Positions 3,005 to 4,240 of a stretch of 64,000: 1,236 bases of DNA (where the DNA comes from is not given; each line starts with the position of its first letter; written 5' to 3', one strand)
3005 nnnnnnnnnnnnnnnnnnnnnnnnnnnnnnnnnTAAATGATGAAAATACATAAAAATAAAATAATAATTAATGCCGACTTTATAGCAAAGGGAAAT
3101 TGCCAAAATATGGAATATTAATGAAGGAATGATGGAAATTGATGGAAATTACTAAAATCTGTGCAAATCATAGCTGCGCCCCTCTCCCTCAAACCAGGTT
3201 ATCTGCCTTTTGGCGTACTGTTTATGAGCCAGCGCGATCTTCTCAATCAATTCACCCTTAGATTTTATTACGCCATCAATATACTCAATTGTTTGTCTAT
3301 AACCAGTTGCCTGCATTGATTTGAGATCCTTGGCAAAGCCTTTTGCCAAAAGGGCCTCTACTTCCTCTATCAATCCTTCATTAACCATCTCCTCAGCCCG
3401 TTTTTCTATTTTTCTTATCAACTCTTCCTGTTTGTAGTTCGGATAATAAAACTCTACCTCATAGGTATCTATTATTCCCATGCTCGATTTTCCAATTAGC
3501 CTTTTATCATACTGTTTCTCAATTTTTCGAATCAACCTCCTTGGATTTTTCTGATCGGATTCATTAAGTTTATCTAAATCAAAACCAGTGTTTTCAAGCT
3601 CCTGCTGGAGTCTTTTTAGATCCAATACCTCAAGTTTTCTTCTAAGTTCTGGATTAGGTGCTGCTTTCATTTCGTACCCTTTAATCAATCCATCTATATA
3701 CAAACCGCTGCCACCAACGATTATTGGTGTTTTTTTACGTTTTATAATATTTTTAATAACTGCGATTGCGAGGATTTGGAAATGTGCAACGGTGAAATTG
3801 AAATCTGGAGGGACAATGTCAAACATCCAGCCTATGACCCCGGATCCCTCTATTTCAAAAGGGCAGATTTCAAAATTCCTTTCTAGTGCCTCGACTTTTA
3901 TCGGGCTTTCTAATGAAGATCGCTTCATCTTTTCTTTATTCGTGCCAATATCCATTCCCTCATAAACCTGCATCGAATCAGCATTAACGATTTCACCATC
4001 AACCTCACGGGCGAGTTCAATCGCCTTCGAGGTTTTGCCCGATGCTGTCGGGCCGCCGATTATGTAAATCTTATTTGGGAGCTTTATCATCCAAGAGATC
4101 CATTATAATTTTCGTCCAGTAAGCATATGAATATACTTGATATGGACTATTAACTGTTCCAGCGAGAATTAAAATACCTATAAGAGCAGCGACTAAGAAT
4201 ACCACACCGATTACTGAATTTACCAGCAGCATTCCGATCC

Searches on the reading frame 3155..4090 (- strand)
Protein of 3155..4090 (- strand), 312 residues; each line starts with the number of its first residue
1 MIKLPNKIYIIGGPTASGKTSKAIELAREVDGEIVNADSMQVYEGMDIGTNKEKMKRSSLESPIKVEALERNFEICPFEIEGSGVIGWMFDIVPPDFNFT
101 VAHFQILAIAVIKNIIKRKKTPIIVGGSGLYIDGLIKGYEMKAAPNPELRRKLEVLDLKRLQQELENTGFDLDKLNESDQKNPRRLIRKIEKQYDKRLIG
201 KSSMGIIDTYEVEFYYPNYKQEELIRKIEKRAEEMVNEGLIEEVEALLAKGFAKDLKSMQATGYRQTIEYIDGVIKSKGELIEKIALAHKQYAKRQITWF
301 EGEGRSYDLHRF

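Call 39: search_protein_families(library=ncbifam, proteins=[window:3155-4090:-], max_evalue=0.00001)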
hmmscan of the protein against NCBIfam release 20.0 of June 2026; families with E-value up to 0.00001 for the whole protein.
window:3155-4090:- (312 aa): 1 family
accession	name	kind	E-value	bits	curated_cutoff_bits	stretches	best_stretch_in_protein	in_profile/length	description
TIGR00174.1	miaA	equivalog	4.6e-50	170.5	148.65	2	88-303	57-277/288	tRNA (adenosine(37)-N6)-dimethylallyltransferase MiaA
